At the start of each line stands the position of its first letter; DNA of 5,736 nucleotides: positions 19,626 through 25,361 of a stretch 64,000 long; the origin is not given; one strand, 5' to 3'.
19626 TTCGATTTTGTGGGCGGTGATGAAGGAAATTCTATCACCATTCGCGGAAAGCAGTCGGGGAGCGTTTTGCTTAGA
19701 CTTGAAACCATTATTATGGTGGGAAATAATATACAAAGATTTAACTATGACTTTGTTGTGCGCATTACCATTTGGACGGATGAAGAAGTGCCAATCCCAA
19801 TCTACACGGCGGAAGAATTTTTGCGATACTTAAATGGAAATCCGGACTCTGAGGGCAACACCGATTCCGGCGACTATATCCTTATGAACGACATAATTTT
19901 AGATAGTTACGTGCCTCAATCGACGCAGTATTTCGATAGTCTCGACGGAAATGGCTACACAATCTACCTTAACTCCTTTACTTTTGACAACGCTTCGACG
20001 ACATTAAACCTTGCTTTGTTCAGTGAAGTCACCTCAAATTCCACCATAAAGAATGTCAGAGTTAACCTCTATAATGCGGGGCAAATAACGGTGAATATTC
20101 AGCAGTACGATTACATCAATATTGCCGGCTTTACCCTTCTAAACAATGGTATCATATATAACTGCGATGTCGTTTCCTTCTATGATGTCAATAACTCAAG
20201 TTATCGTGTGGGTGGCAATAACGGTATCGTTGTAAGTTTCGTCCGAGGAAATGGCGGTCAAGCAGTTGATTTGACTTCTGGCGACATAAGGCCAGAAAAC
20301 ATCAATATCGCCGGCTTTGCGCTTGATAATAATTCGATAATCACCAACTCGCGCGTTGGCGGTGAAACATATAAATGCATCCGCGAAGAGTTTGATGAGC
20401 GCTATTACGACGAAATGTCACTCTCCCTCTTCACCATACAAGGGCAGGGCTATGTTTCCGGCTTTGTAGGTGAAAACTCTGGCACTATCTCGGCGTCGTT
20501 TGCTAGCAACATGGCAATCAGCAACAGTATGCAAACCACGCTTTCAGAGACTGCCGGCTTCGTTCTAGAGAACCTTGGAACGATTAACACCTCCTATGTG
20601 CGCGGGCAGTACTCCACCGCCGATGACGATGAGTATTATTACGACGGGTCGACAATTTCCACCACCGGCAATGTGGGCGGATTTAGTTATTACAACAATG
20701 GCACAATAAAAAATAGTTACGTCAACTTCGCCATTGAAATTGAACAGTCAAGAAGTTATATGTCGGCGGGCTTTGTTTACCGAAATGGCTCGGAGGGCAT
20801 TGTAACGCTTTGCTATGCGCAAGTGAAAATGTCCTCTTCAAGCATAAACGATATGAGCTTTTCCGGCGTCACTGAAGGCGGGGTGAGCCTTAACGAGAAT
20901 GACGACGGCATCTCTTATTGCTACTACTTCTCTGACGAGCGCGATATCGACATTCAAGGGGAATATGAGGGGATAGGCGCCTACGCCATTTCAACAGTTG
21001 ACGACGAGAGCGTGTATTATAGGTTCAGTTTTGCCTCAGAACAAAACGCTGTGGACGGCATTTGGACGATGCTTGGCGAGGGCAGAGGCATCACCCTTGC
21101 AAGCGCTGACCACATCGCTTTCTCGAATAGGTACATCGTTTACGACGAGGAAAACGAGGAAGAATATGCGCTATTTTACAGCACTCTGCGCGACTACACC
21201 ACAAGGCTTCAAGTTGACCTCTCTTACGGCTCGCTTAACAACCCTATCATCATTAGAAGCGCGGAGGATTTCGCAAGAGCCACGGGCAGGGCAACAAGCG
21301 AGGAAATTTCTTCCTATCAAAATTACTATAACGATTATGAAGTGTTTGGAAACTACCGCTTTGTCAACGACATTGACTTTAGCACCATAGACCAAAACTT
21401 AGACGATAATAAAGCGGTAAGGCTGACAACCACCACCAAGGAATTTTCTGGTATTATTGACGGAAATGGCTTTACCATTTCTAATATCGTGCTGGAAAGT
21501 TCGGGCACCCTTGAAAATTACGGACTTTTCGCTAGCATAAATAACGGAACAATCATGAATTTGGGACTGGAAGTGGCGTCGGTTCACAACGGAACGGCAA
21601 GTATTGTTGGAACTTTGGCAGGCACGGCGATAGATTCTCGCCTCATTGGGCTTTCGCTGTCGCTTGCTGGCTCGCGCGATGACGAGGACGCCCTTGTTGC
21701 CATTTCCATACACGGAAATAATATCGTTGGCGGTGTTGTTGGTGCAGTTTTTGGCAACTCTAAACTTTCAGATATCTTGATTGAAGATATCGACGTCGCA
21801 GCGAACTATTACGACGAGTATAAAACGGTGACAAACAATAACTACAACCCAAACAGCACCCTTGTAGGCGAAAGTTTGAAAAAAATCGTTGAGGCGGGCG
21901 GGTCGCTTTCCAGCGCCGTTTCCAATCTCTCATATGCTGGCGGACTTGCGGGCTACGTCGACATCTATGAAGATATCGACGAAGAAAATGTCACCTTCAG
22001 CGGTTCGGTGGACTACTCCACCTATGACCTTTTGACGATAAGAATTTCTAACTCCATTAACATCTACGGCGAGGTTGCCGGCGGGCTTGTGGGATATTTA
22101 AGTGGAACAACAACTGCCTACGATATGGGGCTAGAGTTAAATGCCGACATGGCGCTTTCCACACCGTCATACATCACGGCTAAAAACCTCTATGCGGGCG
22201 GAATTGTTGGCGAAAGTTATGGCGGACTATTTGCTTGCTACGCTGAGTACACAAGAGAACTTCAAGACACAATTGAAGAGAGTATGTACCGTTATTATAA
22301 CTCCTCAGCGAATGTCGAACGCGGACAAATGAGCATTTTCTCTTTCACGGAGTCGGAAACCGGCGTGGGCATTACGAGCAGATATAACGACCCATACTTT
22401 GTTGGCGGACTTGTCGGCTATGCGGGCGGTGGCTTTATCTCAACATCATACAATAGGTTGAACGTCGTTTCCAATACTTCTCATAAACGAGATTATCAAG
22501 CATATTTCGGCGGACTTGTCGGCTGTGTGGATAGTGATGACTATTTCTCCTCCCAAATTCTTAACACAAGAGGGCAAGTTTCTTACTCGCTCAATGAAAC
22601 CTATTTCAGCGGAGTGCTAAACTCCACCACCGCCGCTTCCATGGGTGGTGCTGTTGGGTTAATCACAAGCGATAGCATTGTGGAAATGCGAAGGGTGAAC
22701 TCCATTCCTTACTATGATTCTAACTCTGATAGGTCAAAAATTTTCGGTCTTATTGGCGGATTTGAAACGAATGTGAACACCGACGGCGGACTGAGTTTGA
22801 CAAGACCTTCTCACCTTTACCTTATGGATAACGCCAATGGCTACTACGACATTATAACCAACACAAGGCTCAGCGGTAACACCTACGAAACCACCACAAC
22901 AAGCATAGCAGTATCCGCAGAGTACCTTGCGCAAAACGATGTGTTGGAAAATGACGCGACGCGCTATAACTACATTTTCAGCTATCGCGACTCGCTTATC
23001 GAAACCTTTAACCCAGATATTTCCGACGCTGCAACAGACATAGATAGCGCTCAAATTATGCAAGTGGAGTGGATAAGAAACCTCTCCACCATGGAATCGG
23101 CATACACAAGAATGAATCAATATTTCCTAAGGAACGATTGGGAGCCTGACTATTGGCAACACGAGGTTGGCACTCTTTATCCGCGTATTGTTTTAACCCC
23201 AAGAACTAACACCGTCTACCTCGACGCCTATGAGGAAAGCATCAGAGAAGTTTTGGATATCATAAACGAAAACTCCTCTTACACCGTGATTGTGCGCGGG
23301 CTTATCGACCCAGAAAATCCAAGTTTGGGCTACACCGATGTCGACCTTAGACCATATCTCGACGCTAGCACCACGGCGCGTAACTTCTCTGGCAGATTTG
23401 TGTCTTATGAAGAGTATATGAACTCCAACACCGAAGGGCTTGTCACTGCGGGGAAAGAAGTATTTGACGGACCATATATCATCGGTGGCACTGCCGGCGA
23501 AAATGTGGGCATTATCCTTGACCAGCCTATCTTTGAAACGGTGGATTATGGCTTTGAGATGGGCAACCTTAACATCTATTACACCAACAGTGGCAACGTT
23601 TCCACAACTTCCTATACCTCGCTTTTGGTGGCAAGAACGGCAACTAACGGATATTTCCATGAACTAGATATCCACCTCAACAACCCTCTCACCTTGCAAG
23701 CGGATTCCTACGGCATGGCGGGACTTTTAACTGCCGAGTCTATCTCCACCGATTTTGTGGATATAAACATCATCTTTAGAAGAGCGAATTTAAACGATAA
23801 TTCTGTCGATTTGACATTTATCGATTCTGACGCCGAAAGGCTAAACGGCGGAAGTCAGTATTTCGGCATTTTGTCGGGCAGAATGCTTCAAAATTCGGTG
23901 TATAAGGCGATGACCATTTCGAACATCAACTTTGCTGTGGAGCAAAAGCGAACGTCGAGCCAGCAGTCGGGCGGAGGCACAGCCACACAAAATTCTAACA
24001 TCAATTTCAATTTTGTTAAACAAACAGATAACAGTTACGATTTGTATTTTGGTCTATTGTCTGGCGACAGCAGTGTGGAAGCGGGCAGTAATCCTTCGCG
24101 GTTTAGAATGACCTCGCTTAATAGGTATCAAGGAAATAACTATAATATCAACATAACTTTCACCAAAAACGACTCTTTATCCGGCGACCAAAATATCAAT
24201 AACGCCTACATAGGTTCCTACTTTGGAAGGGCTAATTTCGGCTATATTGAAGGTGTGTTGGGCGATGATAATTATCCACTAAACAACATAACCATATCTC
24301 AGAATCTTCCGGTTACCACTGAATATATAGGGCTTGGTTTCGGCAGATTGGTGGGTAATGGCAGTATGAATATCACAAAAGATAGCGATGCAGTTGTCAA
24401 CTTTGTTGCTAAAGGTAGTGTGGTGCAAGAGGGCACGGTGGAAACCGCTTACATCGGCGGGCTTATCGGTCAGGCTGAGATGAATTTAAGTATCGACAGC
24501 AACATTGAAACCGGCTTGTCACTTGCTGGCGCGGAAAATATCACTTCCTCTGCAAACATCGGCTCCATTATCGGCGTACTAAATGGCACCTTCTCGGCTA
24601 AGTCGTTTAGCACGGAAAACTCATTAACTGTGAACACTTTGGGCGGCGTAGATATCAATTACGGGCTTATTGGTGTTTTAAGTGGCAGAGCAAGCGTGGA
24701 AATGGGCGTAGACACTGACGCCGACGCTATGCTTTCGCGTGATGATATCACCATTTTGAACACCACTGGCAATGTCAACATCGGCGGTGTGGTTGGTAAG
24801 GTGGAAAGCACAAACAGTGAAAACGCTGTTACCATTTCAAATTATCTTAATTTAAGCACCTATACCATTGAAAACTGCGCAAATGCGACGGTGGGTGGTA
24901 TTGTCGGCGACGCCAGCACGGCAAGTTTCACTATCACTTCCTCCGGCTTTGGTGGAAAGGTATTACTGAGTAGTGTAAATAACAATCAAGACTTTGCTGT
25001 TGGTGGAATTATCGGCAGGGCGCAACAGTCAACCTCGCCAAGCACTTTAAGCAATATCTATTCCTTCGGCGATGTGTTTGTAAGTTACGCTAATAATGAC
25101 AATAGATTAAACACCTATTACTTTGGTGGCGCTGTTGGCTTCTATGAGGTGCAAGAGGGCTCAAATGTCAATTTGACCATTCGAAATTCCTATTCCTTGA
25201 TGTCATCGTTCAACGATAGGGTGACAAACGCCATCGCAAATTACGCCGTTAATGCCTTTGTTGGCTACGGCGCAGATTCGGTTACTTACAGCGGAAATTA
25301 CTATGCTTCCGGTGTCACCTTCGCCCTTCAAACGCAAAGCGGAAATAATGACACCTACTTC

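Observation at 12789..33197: Uninterrupted 20.4-kb gene for a 6,802-residue lipid-anchored surface protein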

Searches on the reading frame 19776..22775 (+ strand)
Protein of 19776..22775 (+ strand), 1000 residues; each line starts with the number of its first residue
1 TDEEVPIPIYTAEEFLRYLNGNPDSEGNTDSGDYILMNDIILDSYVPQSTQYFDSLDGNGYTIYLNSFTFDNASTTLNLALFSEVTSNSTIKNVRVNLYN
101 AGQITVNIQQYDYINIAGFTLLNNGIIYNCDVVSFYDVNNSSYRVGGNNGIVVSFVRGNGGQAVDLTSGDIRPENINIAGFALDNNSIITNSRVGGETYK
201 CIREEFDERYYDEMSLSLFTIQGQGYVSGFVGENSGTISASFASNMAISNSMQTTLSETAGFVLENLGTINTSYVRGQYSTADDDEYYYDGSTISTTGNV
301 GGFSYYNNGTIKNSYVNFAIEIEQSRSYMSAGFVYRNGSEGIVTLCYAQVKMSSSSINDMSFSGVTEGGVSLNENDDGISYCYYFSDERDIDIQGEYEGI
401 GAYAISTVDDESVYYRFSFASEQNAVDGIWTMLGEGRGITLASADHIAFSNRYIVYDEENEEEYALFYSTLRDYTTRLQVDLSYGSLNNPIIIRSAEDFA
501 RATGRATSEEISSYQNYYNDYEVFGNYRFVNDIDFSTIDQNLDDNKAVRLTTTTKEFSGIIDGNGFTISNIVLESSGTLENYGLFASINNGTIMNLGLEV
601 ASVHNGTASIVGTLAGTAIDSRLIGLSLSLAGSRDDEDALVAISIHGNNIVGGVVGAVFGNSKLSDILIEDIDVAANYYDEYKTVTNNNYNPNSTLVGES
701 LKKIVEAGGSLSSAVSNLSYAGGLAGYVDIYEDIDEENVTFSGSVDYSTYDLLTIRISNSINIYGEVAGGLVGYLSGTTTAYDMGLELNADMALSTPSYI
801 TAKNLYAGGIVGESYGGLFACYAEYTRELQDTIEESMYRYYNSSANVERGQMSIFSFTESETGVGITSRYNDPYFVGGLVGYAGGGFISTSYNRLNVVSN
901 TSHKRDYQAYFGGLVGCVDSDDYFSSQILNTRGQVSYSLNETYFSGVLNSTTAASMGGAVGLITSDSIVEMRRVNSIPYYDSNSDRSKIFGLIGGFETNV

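Call 58: find_homologous_proteins(query=window:19776-22775:+, max_evalue=0.001)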
Query window:19776-22775:+ (1000 aa): 11 proteins with E <= 0.001 among 8000 candidates.
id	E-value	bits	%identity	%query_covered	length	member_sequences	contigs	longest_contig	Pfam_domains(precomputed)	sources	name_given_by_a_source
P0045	3.2e-250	851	68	59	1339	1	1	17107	-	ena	-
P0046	8.5e-206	704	42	99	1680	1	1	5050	-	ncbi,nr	ncbi:MAG: hypothetical protein K2K31_03190, partial [Clostridia bacterium]|nr:hypothetical protein [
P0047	1.1e-88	317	33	92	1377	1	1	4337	-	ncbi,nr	ncbi:MAG: hypothetical protein J5779_00770, partial [Clostridia bacterium]|nr:hypothetical protein [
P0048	2.1e-88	316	33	92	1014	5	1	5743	-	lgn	-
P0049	2.5e-62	229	34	63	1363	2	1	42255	-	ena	-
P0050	1.8e-52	197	33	57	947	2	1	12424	-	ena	-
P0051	5.9e-38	149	38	32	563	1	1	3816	-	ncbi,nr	ncbi:MAG: hypothetical protein IJA69_04790 [Clostridia bacterium]|nr:hypothetical protein [Clostridi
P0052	2.8e-36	143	41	27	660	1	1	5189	-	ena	-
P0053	3.3e-28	116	52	14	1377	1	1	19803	-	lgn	-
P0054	6.4e-7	46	27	21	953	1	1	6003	-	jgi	-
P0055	1.4e-6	45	35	9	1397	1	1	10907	PF00404.25,PF13472.13,PF00657.29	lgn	-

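Call 74: predict_structure(alignment_id=A3)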
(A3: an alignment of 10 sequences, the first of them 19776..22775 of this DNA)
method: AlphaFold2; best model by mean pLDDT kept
length: 1000 residues; sequences in the alignment: 10
mean_pLDDT: 64.5   pTM: 0.60
mean pLDDT of the five models: 64.5, 63.8, 62.4, 61.8, 59.2
residues with pLDDT >= 90: 107; 70-90: 389; 50-70: 174; < 50: 330
segments of 3 or more residues with pLDDT < 50: 1-4, 138-146, 198-205, 207-214, 280-290, 325-327, 355-358, 373-375, 388-402, 406-430, 432-485, 504-524, 539-554, 633-641, 679-700, 732-754, 791-798, 837-854, 856-871, 900-906, 922-933, 949-954, 978-1000
pLDDT, mean of each block of 10 residues (from residue 1): 61 88 56 83 89 86 85 81 93 86 79 93 92 70 54 81 72 89 95 66 40 58 93 92 85 85 94 71 36 76 91 78 62 82 77 55 57 55 55 35 44 31 41 46 35 33 31 29 48 67 45 34 58 66 35 61 83 74 84 87 81 89 86 44 72 88 83 67 28 36 56 68 87 35 32 47 76 83 74 45 69 84 73 53 36 43 33 72 83 69 50 78 36 64 62 57 74 61 35 31
secondary structure, 60 per line:
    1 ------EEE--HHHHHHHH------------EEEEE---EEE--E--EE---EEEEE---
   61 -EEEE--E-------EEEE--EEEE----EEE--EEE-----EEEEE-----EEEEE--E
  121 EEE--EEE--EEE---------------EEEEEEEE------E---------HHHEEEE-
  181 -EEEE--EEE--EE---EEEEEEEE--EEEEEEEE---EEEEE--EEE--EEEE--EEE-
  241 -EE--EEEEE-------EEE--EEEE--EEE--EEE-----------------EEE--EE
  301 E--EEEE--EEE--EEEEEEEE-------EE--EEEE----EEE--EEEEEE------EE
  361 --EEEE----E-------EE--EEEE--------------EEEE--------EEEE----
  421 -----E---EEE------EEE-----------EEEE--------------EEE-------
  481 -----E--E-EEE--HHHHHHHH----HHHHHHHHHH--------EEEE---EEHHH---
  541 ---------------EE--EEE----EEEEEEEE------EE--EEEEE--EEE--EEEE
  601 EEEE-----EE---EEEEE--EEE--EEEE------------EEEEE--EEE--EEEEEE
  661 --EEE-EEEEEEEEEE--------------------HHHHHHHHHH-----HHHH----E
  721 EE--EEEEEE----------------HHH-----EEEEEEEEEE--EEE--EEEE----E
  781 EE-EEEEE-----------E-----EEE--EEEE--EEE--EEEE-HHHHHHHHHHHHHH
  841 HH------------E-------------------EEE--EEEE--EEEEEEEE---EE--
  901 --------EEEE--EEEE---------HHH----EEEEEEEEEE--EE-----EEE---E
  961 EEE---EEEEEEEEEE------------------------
elements in order (helices of 4 or more, strands of 3 or more residues): E7-9 H12-19 E32-36 E40-42 E53-57 E62-65 E76-79 E82-85 E90-92 E95-97 E103-107 E113-117 E120-123 E126-128 E131-133 E149-156 E176-179 E182-185 E188-190 E198-205 E208-215 E219-223 E226-228 E231-234 E237-239 E246-250 E258-260 E263-266 E269-271 E274-276 E294-296 E299-301 E304-307 E310-312 E315-322 E334-337 E342-344 E347-352 E363-366 E383-386 E401-404 E413-416 E430-432 E439-441 E453-456 E471-473 E491-493 H496-503 H508-517 E526-529 E560-562 E567-574 E585-589 E592-594 E597-604 E615-619 E622-624 E627-630 E643-647 E650-652 E655-660 E663-665 E667-676 H697-706 H712-715 E720-722 E725-730 E755-764 E767-769 E772-775 E780-782 E784-788 E806-808 E811-814 E817-819 E822-825 H827-842 E875-877 E880-883 E886-893 E909-912 E915-918 E935-944 E954-956 E960-963 E967-976

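Call 76: fold_search(model_id=the predicted structure, library=pdb)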
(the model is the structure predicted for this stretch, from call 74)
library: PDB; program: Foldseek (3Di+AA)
matches with E <= 10: 257; with E <= 0.001: 2
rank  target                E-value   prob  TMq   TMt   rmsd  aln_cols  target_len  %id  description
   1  3eqn_A                2.2e-04  0.80  0.14  0.16  27.8      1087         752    8  Crystal structure of beta-1,3-glucanase from Phanerochaete chrysosporium (Lam55A) (released 2009-02-03)
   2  5m5z_A                3.0e-04  0.75  0.12  0.15  28.2      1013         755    8  Chaetomium thermophilum beta-1-3-glucanase (released 2017-05-17)
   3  8jhh_A                4.1e-03  0.21  0.10  0.12  28.9      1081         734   10  Glycoside hydrolase family 55 endo-beta-1,3-glucanase from Microdochium nivale (released 2024-04-03)
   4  4rt6_A                8.1e-03  0.21  0.13  0.14  23.6      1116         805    9  Structure of a complex between hemopexin and hemopexin binding protein (released 2016-05-18)
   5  3n6z                  8.4e-03  0.99  0.15  0.38  12.0       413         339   13  Crystal structure of a putative immunoglobulin A1 protease (BACOVA_03286) from Bacteroides ovatus at 1.30 A resolution (released 2010-07-21)
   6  1jrg_B                1.4e-02  0.84  0.13  0.28  13.1       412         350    8  Crystal Structure of the R3 form of Pectate Lyase A, Erwinia chrysanthemi (released 2002-06-19)
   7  8jhh_B                1.6e-02  0.25  0.13  0.17  28.7      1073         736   10  Glycoside hydrolase family 55 endo-beta-1,3-glucanase from Microdochium nivale (released 2024-04-03)
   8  1pcl                  2.1e-02  0.33  0.10  0.20  16.8       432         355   11  UNUSUAL STRUCTURAL FEATURES IN THE PARALLEL BETA-HELIX IN PECTATE LYASES (released 1995-02-14)
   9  7o7t                  2.3e-02  0.16  0.12  0.15  27.8      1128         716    8  Structure of the PL6 family alginate lyase Patl3640 from Pseudoalteromonas atlantica T6c in complex with 4-deoxy-L-eryth (released 2021-07-28)
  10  7xz9_A                2.4e-02  0.14  0.09  0.15  23.2       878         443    9  Mutant (E236A) of the N-terminal domain of fucoidan lyase FdlA (released 2022-09-28)
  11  8bwk_D                2.7e-02  0.15  0.12  0.16  28.5      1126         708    8  Metagenomic derived PL6 alginate lyase (released 2023-12-20)
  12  8opz                  2.8e-02  0.10  0.08  0.11  22.9       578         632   12  Crystal structure of a tailspike depolymerase (APK16_gp47) from Acinetobacter phage APK16 (released 2023-05-31)
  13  1jrg_A                3.0e-02  0.60  0.13  0.27  15.1       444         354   10  Crystal Structure of the R3 form of Pectate Lyase A, Erwinia chrysanthemi (released 2002-06-19)
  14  1ooc_A                3.8e-02  0.57  0.14  0.28  14.6       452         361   10  Mutations in the T1.5 loop of pectate lyase A (released 2004-03-16)
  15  6xja_P                5.7e-02  1.00  0.19  0.15   6.6       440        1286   14  Streptococcus Pneumoniae IgA1 Protease with IgA1 substrate (released 2021-01-20)
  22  4kh3                  8.8e-02  0.15  0.13  0.20  22.2      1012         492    6  Structure of a bacterial self-associating protein (released 2014-01-15)
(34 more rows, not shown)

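Call 95: find_encoding_contigs(protein=P0049, flank=10000, max_places=2)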
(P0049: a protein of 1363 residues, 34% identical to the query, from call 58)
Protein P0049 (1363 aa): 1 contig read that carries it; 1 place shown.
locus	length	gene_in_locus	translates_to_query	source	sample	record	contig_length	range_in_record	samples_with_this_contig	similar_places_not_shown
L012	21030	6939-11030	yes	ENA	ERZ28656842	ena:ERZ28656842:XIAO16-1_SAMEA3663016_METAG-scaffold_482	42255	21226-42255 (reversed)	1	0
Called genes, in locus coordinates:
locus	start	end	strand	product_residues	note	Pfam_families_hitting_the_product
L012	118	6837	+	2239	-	-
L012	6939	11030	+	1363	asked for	-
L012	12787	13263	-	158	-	-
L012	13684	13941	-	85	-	-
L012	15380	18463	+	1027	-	PF07581:Glug (faint)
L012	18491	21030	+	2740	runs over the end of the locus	-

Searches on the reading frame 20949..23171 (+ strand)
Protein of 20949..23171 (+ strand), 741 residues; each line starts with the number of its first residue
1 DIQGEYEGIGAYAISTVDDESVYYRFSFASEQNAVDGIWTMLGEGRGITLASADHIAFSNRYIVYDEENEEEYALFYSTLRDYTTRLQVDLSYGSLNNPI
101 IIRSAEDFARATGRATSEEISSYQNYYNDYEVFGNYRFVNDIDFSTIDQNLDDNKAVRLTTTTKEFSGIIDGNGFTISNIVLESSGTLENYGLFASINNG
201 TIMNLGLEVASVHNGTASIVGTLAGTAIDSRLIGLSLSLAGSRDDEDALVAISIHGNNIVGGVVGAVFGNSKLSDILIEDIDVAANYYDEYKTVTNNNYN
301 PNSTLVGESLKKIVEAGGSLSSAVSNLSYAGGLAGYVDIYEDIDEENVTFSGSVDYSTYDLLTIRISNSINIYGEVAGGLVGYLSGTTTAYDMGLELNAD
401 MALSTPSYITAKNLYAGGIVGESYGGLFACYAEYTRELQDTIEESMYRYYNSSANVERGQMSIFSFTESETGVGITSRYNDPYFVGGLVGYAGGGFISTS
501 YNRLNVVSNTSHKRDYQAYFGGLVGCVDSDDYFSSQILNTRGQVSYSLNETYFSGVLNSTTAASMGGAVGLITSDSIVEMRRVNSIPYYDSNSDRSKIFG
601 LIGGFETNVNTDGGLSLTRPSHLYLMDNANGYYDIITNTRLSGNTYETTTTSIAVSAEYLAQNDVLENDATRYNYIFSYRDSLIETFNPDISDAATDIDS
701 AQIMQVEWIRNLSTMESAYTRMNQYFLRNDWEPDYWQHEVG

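Call 8: search_protein_families(library=pfam, proteins=[window:20949-23171:+], max_evalue=5)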
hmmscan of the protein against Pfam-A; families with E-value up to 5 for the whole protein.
window:20949-23171:+ (741 aa): 1 family
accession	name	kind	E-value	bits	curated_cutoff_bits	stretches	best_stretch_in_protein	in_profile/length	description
PF07581.17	Glug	-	0.12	13.3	20.5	2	485-499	5-20/28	The GLUG motif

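Call 70: search_protein_families(library=phrogs, proteins=[window:20949-23171:+], max_evalue=0.01)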
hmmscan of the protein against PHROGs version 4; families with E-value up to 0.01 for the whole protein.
window:20949-23171:+ (741 aa): 0 families

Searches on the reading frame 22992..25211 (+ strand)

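Call 8: search_protein_families(library=pfam, proteins=[window:22992-25211:+], max_evalue=5)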
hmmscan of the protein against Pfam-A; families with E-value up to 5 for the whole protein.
window:22992-25211:+ (740 aa): 2 families
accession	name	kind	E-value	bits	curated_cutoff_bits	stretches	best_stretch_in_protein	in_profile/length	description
PF00500.24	Late_protein_L1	-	0.026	13.8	27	1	138-208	284-353/497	L1 (late) protein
PF05638.18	T6SS_HCP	-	0.043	14.5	23.5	1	295-348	8-62/129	Type VI secretion system effector, Hcp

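Call 70: search_protein_families(library=phrogs, proteins=[window:22992-25211:+], max_evalue=0.01)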
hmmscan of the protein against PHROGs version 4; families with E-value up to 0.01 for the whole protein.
window:22992-25211:+ (740 aa): 0 families
